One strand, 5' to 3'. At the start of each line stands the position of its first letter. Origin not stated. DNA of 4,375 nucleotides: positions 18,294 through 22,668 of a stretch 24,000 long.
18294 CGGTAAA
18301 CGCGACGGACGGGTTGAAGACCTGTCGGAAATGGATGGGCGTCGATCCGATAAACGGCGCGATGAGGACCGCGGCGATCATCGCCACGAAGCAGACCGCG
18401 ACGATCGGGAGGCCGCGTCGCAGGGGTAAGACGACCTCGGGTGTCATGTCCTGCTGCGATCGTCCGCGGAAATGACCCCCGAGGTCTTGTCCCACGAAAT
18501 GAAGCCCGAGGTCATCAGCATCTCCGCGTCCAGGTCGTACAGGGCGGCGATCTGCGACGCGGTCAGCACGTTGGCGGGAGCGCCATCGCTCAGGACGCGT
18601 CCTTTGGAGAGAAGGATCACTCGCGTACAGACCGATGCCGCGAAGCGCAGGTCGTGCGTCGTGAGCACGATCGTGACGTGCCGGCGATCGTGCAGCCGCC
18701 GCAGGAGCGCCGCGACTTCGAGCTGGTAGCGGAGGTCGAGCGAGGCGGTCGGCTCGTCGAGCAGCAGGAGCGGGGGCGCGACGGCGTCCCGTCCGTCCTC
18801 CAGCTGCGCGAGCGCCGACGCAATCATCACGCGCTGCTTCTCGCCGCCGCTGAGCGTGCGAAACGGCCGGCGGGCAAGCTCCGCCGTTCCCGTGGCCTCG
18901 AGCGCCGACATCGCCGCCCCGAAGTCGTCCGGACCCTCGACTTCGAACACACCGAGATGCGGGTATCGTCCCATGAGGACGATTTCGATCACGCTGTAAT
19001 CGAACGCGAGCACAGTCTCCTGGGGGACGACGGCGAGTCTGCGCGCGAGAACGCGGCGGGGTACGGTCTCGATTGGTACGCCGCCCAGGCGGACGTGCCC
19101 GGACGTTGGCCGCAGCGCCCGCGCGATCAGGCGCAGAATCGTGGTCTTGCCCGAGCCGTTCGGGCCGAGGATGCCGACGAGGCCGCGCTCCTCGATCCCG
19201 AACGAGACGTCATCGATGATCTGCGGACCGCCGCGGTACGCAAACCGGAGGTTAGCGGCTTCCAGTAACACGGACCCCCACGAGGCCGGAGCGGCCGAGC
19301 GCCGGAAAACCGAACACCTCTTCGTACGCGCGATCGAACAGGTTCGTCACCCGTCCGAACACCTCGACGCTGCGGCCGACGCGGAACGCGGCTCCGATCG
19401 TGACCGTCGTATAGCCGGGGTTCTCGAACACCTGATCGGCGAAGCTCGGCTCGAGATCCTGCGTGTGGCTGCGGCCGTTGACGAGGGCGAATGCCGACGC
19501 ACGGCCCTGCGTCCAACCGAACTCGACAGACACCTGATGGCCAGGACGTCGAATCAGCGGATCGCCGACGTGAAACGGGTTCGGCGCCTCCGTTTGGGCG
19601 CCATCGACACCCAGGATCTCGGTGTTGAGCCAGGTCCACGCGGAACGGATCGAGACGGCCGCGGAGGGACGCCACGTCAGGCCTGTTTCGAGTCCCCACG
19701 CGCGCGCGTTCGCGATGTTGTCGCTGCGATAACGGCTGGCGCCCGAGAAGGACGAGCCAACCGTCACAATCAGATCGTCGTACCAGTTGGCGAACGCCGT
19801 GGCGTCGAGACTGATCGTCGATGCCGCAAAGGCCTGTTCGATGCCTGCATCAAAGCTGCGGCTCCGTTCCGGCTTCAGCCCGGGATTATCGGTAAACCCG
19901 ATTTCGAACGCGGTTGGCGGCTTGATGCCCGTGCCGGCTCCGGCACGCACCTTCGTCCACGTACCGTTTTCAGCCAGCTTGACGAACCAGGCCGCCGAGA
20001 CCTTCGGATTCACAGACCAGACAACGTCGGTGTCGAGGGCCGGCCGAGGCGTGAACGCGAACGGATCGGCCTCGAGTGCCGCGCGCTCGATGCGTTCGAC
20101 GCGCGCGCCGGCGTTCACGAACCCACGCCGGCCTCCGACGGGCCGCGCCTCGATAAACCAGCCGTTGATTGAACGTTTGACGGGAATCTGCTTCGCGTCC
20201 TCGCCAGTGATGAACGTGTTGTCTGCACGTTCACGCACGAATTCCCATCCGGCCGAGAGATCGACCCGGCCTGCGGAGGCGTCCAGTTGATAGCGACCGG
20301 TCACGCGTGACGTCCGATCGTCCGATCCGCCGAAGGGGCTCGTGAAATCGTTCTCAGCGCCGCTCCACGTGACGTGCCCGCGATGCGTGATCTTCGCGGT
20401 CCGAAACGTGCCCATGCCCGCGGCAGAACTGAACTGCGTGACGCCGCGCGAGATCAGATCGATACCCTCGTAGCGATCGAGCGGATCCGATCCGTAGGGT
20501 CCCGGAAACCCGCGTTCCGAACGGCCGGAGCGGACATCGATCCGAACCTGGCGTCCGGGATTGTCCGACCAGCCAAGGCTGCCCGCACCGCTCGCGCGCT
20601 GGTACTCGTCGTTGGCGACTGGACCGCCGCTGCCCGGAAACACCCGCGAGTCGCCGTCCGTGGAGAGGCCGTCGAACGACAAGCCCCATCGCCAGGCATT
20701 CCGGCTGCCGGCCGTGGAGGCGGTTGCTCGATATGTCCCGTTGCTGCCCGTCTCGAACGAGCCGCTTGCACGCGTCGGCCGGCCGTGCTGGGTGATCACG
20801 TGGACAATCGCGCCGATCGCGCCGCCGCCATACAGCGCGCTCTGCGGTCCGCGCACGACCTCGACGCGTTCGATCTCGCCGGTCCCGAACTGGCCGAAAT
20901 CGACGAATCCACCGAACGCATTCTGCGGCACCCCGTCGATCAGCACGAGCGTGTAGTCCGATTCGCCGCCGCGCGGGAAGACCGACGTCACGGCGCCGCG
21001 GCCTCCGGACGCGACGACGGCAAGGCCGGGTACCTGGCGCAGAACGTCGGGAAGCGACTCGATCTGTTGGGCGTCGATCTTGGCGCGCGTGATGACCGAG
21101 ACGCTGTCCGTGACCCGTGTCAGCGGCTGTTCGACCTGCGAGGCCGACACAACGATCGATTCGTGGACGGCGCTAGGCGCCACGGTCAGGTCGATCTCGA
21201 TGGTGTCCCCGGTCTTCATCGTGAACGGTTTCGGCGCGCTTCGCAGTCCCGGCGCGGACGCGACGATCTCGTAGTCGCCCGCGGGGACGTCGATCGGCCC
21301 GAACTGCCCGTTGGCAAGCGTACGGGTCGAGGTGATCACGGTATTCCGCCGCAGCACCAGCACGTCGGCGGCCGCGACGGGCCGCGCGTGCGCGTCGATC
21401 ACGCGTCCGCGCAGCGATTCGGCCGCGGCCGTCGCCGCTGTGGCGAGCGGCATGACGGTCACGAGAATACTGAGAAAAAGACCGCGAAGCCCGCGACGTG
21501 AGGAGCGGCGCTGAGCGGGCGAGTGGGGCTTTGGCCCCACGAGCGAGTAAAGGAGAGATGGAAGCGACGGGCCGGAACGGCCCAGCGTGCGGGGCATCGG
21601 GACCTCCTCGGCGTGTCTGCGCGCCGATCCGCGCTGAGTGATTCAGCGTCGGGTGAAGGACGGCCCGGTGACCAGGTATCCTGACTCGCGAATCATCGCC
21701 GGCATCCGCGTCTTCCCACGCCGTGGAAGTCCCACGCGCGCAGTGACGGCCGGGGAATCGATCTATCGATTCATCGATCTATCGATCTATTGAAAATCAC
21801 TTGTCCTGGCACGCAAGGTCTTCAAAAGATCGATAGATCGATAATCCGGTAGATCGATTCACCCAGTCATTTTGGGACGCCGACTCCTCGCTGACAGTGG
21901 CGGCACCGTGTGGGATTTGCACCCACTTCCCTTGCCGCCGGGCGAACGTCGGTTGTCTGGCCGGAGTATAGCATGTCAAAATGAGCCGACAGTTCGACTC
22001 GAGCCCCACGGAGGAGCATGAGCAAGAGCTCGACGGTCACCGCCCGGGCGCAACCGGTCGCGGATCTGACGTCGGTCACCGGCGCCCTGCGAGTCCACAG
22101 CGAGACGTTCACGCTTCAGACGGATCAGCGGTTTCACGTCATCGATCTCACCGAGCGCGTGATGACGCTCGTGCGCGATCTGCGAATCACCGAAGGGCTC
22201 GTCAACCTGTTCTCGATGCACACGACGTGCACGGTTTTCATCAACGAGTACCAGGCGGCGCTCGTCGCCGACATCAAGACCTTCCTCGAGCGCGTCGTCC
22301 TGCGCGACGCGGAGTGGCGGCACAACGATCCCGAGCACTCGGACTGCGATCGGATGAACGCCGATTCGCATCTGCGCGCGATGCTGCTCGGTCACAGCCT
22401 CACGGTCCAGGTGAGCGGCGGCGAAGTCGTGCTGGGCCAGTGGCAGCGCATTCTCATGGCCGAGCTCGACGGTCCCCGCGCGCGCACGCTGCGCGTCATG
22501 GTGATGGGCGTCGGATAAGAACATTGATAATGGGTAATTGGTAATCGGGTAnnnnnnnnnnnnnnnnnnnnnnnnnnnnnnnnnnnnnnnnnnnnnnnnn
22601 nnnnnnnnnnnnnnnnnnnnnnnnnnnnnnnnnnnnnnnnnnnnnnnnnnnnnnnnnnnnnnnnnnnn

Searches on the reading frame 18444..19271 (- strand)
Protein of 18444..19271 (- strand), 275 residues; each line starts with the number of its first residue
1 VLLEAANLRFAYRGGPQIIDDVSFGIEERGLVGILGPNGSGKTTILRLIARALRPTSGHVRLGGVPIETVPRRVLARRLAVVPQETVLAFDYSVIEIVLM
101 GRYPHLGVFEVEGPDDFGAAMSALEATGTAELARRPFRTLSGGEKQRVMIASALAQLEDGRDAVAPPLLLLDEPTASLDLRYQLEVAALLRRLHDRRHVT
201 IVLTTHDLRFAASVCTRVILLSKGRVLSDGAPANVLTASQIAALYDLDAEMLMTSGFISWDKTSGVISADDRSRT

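Call 66: search_protein_families(library=pfam, proteins=[window:18444-19271:-], max_evalue=0.00001)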
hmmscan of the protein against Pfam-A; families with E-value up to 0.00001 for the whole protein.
window:18444-19271:- (275 aa): 5 families
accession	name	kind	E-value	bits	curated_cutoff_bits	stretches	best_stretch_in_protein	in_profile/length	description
PF00005.33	ABC_tran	-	1.2e-26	94.4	25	1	20-176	2-137/137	ABC transporter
PF13304.12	AAA_21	-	2.6e-13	51.2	27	1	136-208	234-300/304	AAA domain, putative AbiEii toxin, Type IV TA system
PF02463.25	SMC_N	-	3.1e-09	37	40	0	139-217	136-210/220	RecF/RecN/SMC N terminal domain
PF13558.12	SbcC_Walker_B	-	3.8e-06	27.5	27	1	125-191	18-89/90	SbcC/RAD50-like, Walker B motif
PF13476.12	AAA_23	-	7.1e-06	27.2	27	0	24-53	17-43/201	AAA domain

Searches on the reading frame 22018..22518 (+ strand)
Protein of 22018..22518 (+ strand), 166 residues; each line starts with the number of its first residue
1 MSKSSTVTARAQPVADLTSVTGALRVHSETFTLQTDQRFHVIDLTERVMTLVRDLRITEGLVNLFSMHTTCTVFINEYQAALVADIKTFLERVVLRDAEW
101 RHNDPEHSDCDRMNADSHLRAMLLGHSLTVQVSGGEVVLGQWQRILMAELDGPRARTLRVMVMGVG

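Call 66: search_protein_families(library=pfam, proteins=[window:22018-22518:+], max_evalue=0.00001)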
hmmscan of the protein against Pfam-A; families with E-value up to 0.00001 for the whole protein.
window:22018-22518:+ (166 aa): 1 family
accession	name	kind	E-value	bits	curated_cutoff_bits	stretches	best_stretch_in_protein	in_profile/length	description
PF01894.22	UPF0047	-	2.9e-33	114.9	27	1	43-161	1-116/117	Uncharacterised protein family UPF0047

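Call 76: find_encoding_contigs(protein=window:22018-22518:+, flank=2500, max_places=10)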
Protein window:22018-22518:+ (166 aa): 2 contigs read that carry it; 2 places shown.
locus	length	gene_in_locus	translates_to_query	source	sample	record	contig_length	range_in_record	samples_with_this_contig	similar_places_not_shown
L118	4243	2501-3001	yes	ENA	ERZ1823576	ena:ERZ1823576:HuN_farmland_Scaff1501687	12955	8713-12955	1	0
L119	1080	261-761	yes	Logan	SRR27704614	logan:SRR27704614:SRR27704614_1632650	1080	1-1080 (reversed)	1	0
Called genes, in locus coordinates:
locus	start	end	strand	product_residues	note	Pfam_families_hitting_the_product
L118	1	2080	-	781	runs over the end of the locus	PF13620:CarboxypepD_reg, PF13715:CarbopepD_reg_2 (weak), PF07715:Plug, PF00593:TonB_dep_Rec_b-barrel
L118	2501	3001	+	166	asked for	PF01894:YjbQ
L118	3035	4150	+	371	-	PF04055:Radical_SAM, PF19288:CofH_C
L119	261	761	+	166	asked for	PF01894:YjbQ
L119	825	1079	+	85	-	?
